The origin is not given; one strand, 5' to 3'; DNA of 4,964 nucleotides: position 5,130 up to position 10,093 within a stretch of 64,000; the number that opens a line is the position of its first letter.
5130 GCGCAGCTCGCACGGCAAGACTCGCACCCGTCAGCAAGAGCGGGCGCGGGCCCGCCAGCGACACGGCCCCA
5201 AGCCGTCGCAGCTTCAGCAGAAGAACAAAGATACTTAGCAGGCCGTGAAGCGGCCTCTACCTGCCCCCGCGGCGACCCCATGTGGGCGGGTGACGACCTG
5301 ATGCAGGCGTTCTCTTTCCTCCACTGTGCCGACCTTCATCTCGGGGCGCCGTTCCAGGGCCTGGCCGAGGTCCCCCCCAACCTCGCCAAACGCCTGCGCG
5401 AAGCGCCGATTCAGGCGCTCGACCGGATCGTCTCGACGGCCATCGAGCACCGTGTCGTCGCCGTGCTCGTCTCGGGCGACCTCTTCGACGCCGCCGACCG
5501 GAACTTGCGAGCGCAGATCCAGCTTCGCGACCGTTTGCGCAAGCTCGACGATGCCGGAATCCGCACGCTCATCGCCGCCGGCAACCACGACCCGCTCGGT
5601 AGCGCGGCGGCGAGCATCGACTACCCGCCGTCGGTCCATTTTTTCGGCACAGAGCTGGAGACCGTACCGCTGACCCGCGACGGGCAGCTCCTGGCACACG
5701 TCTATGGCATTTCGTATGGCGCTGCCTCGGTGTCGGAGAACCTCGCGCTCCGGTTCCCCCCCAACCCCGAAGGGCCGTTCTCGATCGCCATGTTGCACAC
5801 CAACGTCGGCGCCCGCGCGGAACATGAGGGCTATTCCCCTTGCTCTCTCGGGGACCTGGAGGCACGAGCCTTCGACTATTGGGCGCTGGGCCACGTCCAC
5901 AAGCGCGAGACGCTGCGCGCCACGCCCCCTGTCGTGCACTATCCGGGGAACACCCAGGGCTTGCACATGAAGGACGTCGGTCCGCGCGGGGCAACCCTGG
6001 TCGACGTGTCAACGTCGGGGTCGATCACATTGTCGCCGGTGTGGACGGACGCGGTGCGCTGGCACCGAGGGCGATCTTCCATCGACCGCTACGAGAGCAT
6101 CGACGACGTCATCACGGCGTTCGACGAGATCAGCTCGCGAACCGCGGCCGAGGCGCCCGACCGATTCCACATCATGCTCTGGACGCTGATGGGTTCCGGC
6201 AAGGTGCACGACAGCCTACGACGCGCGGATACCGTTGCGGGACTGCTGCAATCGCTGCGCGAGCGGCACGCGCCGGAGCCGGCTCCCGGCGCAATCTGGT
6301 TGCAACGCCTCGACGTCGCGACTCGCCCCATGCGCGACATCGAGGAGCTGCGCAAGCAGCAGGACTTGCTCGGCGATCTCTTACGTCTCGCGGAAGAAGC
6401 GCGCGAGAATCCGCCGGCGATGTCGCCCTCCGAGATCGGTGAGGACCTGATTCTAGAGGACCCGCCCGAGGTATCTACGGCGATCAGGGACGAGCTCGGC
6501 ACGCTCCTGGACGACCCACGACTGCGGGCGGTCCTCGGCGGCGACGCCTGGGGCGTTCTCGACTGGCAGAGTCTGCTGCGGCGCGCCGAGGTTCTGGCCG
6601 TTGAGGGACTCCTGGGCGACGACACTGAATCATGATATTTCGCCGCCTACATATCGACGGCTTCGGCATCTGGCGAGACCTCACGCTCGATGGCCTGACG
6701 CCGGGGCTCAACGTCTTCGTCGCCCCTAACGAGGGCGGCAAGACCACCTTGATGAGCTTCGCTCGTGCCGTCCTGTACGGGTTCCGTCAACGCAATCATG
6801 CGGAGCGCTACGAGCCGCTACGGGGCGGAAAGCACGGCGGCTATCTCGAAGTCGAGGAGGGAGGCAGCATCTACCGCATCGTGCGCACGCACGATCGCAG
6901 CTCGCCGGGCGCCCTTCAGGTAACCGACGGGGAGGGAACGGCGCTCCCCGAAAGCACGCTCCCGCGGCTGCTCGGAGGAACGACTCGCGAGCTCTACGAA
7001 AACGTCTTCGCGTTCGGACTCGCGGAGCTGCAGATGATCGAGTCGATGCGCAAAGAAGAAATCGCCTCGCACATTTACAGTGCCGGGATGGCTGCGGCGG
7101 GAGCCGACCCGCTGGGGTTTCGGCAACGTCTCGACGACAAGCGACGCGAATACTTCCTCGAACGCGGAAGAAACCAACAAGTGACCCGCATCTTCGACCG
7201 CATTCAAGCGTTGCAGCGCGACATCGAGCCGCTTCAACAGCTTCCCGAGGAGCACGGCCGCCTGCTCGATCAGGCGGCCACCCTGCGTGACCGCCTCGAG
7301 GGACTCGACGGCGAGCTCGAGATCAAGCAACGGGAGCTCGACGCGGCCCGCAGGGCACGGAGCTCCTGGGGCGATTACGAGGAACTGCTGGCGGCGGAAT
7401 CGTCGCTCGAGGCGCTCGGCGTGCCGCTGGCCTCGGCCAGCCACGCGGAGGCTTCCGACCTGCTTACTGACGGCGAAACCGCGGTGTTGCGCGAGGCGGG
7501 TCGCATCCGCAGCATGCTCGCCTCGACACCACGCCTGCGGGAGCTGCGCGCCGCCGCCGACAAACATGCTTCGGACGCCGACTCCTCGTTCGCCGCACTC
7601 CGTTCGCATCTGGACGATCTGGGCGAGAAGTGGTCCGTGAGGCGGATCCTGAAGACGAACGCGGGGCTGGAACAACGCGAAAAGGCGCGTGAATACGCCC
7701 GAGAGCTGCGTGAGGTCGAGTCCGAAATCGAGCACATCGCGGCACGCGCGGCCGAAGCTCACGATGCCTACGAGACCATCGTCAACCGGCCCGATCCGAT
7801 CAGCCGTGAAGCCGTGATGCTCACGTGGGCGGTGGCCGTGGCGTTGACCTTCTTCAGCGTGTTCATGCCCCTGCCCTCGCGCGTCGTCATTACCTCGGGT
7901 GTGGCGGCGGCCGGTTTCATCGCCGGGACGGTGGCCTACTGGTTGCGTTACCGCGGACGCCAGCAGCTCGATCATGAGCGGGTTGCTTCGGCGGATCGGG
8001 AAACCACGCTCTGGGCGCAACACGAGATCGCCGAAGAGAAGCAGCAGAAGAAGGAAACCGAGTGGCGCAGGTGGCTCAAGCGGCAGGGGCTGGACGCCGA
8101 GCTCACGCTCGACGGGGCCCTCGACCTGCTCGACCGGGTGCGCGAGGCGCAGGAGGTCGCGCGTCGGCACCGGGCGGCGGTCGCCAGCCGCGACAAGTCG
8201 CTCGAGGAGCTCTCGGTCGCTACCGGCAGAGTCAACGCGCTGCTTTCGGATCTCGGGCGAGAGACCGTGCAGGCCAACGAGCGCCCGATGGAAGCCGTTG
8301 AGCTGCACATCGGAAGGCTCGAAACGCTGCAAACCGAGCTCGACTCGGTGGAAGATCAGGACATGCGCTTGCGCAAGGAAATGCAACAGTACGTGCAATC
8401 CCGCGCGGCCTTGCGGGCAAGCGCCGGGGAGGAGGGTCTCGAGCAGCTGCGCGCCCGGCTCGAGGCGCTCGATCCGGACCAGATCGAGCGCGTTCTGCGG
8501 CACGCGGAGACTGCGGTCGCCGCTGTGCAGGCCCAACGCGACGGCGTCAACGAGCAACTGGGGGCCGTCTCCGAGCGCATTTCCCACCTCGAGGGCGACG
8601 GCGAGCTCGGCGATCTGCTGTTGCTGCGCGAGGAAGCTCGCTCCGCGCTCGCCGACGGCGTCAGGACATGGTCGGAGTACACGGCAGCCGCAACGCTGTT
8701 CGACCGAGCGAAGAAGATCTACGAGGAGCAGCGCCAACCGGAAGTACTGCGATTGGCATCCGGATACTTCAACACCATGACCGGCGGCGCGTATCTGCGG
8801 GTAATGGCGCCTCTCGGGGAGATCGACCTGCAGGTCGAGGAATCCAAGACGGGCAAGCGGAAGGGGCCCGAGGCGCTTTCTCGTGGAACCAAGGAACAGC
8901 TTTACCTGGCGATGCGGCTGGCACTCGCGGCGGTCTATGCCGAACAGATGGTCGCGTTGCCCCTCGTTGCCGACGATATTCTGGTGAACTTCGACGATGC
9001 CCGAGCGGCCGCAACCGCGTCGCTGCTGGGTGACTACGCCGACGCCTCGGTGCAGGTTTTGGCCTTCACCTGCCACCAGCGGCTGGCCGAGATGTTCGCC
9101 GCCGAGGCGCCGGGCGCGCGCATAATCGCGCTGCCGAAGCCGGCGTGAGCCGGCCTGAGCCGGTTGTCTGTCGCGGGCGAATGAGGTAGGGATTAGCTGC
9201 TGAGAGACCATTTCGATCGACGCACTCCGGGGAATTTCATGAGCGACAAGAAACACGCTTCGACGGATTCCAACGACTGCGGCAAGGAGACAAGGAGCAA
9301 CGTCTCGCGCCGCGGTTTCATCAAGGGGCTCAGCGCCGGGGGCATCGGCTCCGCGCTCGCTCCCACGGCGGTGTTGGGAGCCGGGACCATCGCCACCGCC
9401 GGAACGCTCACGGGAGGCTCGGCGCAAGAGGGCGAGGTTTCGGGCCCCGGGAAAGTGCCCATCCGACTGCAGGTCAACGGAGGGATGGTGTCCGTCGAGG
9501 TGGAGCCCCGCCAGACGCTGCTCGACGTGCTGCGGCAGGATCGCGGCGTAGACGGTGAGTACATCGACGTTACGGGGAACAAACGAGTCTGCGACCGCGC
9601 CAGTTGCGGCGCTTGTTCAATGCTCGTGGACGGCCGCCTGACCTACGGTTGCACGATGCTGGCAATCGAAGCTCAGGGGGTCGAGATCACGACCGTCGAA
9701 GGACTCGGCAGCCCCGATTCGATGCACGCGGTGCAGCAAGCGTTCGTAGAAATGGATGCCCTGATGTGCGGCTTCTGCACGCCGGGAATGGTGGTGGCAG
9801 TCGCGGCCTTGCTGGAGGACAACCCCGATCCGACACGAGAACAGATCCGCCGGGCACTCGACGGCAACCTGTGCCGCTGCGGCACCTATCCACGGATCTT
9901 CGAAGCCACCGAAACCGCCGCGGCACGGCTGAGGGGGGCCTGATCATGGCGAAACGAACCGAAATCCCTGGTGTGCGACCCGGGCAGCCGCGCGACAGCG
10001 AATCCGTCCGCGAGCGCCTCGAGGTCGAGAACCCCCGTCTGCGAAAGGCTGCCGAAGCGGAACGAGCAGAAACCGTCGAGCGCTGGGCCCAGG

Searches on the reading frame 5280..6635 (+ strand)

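Call 81: search_protein_families(library=pfam, proteins=[window:5280-6635:+], max_evalue=0.001)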
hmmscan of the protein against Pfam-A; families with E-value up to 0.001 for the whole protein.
window:5280-6635:+ (451 aa): 1 family
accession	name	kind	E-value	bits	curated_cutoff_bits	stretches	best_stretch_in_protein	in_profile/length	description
PF00149.33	Metallophos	-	7e-10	40.1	21.5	1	12-208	2-190/191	Calcineurin-like phosphoesterase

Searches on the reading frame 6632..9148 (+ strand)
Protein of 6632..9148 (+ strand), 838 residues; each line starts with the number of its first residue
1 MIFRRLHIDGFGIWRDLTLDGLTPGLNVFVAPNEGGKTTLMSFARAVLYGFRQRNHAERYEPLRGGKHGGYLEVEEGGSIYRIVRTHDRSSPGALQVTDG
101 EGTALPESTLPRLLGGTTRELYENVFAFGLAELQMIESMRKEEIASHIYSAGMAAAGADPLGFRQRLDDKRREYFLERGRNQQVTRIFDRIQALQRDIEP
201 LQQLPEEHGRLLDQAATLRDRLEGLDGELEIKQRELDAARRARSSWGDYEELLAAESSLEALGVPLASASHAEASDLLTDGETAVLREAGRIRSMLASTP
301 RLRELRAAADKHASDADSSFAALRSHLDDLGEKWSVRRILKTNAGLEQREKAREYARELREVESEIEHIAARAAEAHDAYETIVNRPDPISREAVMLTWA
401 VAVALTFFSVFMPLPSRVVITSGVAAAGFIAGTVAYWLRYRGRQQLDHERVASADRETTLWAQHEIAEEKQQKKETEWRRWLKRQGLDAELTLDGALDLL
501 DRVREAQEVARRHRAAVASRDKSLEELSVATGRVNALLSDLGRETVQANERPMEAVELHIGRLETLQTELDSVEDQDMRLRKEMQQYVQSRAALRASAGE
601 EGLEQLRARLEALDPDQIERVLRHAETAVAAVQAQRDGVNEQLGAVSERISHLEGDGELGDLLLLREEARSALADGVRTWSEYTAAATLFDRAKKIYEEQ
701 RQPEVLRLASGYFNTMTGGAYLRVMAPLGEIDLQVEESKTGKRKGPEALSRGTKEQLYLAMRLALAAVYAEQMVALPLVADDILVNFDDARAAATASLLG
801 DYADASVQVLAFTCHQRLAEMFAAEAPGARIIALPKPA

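Call 81: search_protein_families(library=pfam, proteins=[window:6632-9148:+], max_evalue=0.001)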
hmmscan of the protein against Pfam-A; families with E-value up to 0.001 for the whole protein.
window:6632-9148:+ (838 aa): 3 families
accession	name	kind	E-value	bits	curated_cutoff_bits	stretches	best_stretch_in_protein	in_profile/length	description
PF13514.12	AAA_27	-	6.8e-18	65.4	22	1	1-200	1-198/206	AAA domain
PF13476.12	AAA_23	-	4.1e-11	44.3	27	1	5-230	1-194/201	AAA domain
PF02463.25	SMC_N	-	0.00013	21.9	40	1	453-820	98-203/220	RecF/RecN/SMC N terminal domain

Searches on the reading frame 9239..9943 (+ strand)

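Call 81: search_protein_families(library=pfam, proteins=[window:9239-9943:+], max_evalue=0.001)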
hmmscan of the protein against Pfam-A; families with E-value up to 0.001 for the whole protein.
window:9239-9943:+ (234 aa): 2 families
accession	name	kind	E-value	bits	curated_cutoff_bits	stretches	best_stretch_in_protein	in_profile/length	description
PF01799.25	Fer2_2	-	4.6e-31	107.2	30.3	1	152-224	1-74/75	[2Fe-2S] binding domain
PF13085.11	Fer2_3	-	5.7e-05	23.5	27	1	85-153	22-86/107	2Fe-2S iron-sulfur cluster binding domain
